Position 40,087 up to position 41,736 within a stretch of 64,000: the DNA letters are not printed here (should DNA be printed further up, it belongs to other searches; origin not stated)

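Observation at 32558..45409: Convergent pair of operons forming a roughly 13-kb anaerobic acyl-CoA conversion island without a recognisable entry enzyme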

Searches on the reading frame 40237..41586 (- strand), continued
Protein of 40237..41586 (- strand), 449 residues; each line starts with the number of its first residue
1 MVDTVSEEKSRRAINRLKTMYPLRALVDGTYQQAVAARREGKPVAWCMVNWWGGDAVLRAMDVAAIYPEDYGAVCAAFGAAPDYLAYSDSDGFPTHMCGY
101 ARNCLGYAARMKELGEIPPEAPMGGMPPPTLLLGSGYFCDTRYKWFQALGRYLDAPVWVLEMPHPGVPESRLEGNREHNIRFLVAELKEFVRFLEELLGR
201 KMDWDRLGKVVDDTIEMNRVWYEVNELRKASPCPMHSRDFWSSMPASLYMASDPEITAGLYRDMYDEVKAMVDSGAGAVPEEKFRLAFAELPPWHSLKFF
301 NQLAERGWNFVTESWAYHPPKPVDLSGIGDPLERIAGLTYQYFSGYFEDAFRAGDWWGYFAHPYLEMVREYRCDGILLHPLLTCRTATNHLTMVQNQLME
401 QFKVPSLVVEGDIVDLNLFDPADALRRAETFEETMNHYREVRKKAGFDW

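Call 30: search_protein_families(library=pfam, proteins=[L032:5130-6929:-, L020:3665-5491:+, L016:16356-18053:-, L016:18103-19971:-, L050:4528-6285:-, L030:1793-3568:+, L055:5452-8271:+, L032:18626-20140:-, L064:16991-18424:+, L030:7285-8565:+], max_evalue=0.00001)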
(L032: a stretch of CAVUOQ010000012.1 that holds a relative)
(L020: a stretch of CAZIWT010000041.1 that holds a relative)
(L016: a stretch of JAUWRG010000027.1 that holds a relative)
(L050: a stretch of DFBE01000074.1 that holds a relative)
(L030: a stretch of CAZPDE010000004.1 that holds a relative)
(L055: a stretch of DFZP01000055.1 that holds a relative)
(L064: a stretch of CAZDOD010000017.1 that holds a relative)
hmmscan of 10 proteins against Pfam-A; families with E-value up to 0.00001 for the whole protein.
L032:5130-6929:- (599 aa): 0 families

L020:3665-5491:+ (608 aa): 2 families
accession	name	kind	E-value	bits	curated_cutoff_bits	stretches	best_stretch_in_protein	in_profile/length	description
PF00501.34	AMP-binding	-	3.4e-75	253.7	29.9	1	23-438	4-384/384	AMP-binding enzyme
PF23562.2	AMP-binding_C_3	-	1.1e-12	48.8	20.8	1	475-608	2-120/124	AMP-binding enzyme C-terminal domain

L016:16356-18053:- (565 aa): 2 families
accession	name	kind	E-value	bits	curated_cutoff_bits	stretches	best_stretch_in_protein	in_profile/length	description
PF00501.34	AMP-binding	-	1.1e-80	271.7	29.9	1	40-418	2-384/384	AMP-binding enzyme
PF13193.12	AMP-binding_C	-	1.2e-17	65.1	24.5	1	466-544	2-76/76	AMP-binding enzyme C-terminal domain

L016:18103-19971:- (622 aa): 2 families
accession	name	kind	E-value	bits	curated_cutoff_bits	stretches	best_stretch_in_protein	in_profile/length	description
PF01314.23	AFOR_C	-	1.4e-142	475.8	27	1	220-612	2-385/385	Aldehyde ferredoxin oxidoreductase, domains 2 & 3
PF02730.20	AFOR_N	-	1.2e-81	273.7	29.8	1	7-206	1-199/199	Aldehyde ferredoxin oxidoreductase, N-terminal domain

L050:4528-6285:- (585 aa): 7 families
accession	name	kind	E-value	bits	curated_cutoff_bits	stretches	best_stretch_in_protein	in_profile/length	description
PF00009.33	GTP_EFTU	-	9.7e-40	136.6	26.5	1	86-241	6-183/188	Elongation factor Tu GTP binding domain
PF11987.13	IF-2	-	1.5e-29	102.7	27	1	357-456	17-116/117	Translation-initiation factor 2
PF22042.2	EF-G_D2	-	5e-28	97.5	27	1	257-335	2-83/84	Elongation factor G domain 2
PF01926.29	MMR_HSR1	-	9.8e-12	45.4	21.9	1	86-191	2-113/113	50S ribosome-binding GTPase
PF04760.21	IF2_N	-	1.4e-11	44.4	25.3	1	8-57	2-52/53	Translation initiation factor IF-2, N-terminal region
PF03144.31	GTP_EFTU_D2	-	3.5e-10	40.6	30.3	1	489-553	2-70/73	Elongation factor Tu domain 2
PF00025.27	Arf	-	3.4e-07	30.4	22.3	1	88-240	19-170/174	ADP-ribosylation factor family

L030:1793-3568:+ (591 aa): 6 families
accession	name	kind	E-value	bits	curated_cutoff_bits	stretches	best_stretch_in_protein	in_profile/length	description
PF00009.33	GTP_EFTU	-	1.9e-36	125.8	26.5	1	105-261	5-183/188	Elongation factor Tu GTP binding domain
PF11987.13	IF-2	-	1.7e-35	121.9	27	1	376-484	8-116/117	Translation-initiation factor 2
PF22042.2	EF-G_D2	-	6.1e-27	94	27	1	277-356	2-84/84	Elongation factor G domain 2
PF04760.21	IF2_N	-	6.6e-15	55.1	25.3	1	29-78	3-53/53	Translation initiation factor IF-2, N-terminal region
PF01926.29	MMR_HSR1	-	1.5e-10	41.7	21.9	1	106-211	2-113/113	50S ribosome-binding GTPase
PF03144.31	GTP_EFTU_D2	-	3.5e-06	27.8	30.3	0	515-582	1-72/73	Elongation factor Tu domain 2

L055:5452-8271:+ (939 aa): 4 families
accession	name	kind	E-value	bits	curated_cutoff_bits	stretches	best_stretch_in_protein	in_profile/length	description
PF13307.12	Helicase_C_2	-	2.3e-47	161.6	25.3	1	753-915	2-168/170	Helicase C-terminal domain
PF00929.31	RNase_T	-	7.6e-28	98.5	24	1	6-156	1-164/164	Exonuclease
PF00270.35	DEAD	-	1.3e-10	41.7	26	0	272-327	10-63/167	DEAD/DEAH box helicase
PF04851.21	ResIII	-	1.4e-06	28.7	22.5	0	260-326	2-70/164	Type III restriction enzyme, res subunit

L032:18626-20140:- (504 aa): 1 family
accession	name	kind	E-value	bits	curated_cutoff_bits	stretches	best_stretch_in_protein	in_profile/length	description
PF00691.25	OmpA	-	3.4e-25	88.7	27.2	1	302-397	2-98/98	OmpA family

L064:16991-18424:+ (477 aa): 2 families
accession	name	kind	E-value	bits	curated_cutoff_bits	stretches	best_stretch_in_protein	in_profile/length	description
PF13347.12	MFS_2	-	8.6e-89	298.4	27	1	13-460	1-427/427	MFS/sugar transport protein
PF07690.21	MFS_1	-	2.5e-22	79.7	33.4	2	24-375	10-323/347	Major Facilitator Superfamily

L030:7285-8565:+ (426 aa): 1 family
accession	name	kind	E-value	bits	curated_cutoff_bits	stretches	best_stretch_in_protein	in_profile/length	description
PF00709.27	Adenylsucc_synt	-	2.7e-176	586.8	27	1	5-421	1-416/416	Adenylosuccinate synthetase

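Call 36: search_protein_families(library=pfam, proteins=[L061:3904-4752:+, L061:5051-7156:+, L061:7533-8300:+, L061:13353-15410:+, L061:15967-17214:+, L061:17510-18319:+, L061:19340-21277:+, L060:5317-6492:+, L060:6543-7394:+, L060:8368-9492:+], max_evalue=0.00001)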
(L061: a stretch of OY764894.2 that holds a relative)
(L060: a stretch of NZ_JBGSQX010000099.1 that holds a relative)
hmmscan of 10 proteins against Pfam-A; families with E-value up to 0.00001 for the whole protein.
L061:3904-4752:+ (282 aa): 3 families
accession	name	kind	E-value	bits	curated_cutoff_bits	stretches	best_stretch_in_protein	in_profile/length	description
PF00106.31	adh_short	-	5.1e-38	131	26.6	1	26-232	2-193/195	short chain dehydrogenase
PF13561.12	adh_short_C2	-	4.6e-35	121.8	27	1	34-276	6-235/236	Enoyl-(Acyl carrier protein) reductase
PF08659.16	KR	-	9.6e-11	42.4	22.6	1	26-191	2-156/180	KR domain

L061:5051-7156:+ (701 aa): 11 families
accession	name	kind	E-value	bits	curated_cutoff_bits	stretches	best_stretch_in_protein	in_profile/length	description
PF00158.32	Sigma54_activat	-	1.7e-64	217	20.2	1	390-556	2-167/168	Sigma-54 interaction domain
PF25601.1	AAA_lid_14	-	5e-27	94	27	1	562-643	1-82/87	AAA+ ATPase lid domain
PF14532.12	Sigma54_activ_2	-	5.2e-20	72.5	25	1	398-561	9-138/138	Sigma-54 interaction domain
PF00989.32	PAS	-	3.4e-16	59.7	22.6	1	255-313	5-70/113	PAS fold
PF00571.33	CBS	-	2.8e-15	56.8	24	0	7-60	2-55/57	CBS domain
PF13188.13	PAS_8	-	1.6e-12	47.2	21.8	0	252-300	2-47/65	PAS domain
PF02954.25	HTH_8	-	2.4e-12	46.8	22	1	663-697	6-40/42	Bacterial regulatory protein, Fis family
PF13426.13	PAS_9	-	9.2e-12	45.6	27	0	262-339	2-90/103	PAS domain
PF24820.1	Diguanyl_cycl_sensor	-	8.3e-09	35.8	28.1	0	257-295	2-40/109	Diguanylate cyclase-like sensor domain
PF08448.16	PAS_4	-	8.9e-09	36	23.1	0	262-302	6-46/110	PAS fold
PF01078.27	Mg_chelatase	-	5e-07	29.8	20.3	0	399-431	11-43/207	Magnesium chelatase, subunit ChlI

L061:7533-8300:+ (255 aa): 3 families
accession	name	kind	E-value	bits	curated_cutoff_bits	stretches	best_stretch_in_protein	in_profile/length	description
PF00106.31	adh_short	-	1.9e-50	171.5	26.6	1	7-205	2-193/195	short chain dehydrogenase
PF13561.12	adh_short_C2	-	2.1e-41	142.5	27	1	14-234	3-217/236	Enoyl-(Acyl carrier protein) reductase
PF08659.16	KR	-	3.2e-11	43.9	22.6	1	7-166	2-154/180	KR domain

L061:13353-15410:+ (685 aa): 3 families
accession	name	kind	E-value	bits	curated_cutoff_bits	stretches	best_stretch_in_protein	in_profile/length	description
PF02776.23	TPP_enzyme_N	-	2.8e-28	98.5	26.8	1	29-137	3-111/119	Thiamine pyrophosphate enzyme, N-terminal TPP binding domain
PF00205.28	TPP_enzyme_M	-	5.1e-13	49.3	30.4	1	232-355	1-137/137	Thiamine pyrophosphate enzyme, central domain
PF02775.26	TPP_enzyme_C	-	1.7e-12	47.8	21.9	1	443-608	9-151/151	Thiamine pyrophosphate enzyme, C-terminal TPP binding domain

L061:15967-17214:+ (415 aa): 2 families
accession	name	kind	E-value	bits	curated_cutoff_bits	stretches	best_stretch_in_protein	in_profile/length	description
PF04055.27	Radical_SAM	-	7.2e-16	59.2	29.5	1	174-314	2-138/166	Radical SAM superfamily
PF13353.11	Fer4_12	-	1.4e-09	38.8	22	1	173-251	9-88/137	4Fe-4S single cluster domain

L061:17510-18319:+ (269 aa): 2 families
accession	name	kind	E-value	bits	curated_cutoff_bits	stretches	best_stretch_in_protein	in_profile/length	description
PF00072.30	Response_reg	-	5.6e-27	94.6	30.2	1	58-169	1-110/111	Response regulator receiver domain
PF00196.25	GerE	-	8.3e-17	61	23.5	1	205-260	2-57/57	Bacterial regulatory proteins, luxR family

L061:19340-21277:+ (645 aa): 3 families
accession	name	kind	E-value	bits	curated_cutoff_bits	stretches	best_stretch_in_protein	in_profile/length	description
PF13336.12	AcetylCoA_hyd_C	-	9.9e-65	217.6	23.7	1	289-442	1-154/154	Acetyl-CoA hydrolase/transferase C-terminal domain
PF02550.21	AcetylCoA_hydro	-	3.5e-25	89.6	24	1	32-198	20-192/198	Acetyl-CoA hydrolase/transferase N-terminal domain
PF00583.31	Acetyltransf_1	-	3e-08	34.4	20.7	1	529-612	31-113/116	Acetyltransferase (GNAT) family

L060:5317-6492:+ (391 aa): 3 families
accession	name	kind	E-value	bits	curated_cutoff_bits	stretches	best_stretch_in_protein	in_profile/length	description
PF00108.29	Thiolase_N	-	6.2e-96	321.2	26.4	1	5-262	2-260/260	Thiolase, N-terminal domain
PF02803.24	Thiolase_C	-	3.2e-43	146.7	27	1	270-390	2-122/123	Thiolase, C-terminal domain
PF00109.32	ketoacyl-synt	-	2.4e-07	31.1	20.8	0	80-119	166-205/252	Beta-ketoacyl synthase, N-terminal domain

L060:6543-7394:+ (283 aa): 2 families
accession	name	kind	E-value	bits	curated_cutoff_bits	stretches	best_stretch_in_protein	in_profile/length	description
PF02737.24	3HCDH_N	-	1.4e-63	214.5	22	1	7-183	3-179/180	3-hydroxyacyl-CoA dehydrogenase, NAD binding domain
PF00725.27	3HCDH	-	2.1e-36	124.8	22.1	1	186-282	1-97/97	3-hydroxyacyl-CoA dehydrogenase, C-terminal domain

L060:8368-9492:+ (374 aa): 3 families
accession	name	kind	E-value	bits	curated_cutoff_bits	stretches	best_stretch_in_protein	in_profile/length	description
PF00107.32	ADH_zinc_N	-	5.7e-27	94.7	31.8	1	200-333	1-128/129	Zinc-binding dehydrogenase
PF08240.17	ADH_N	-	1.3e-22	80.5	23.5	1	50-160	4-103/104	Alcohol dehydrogenase GroES-like domain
PF13602.12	ADH_zinc_N_2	-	8.3e-08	33.7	27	1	234-362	2-126/134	Zinc-binding dehydrogenase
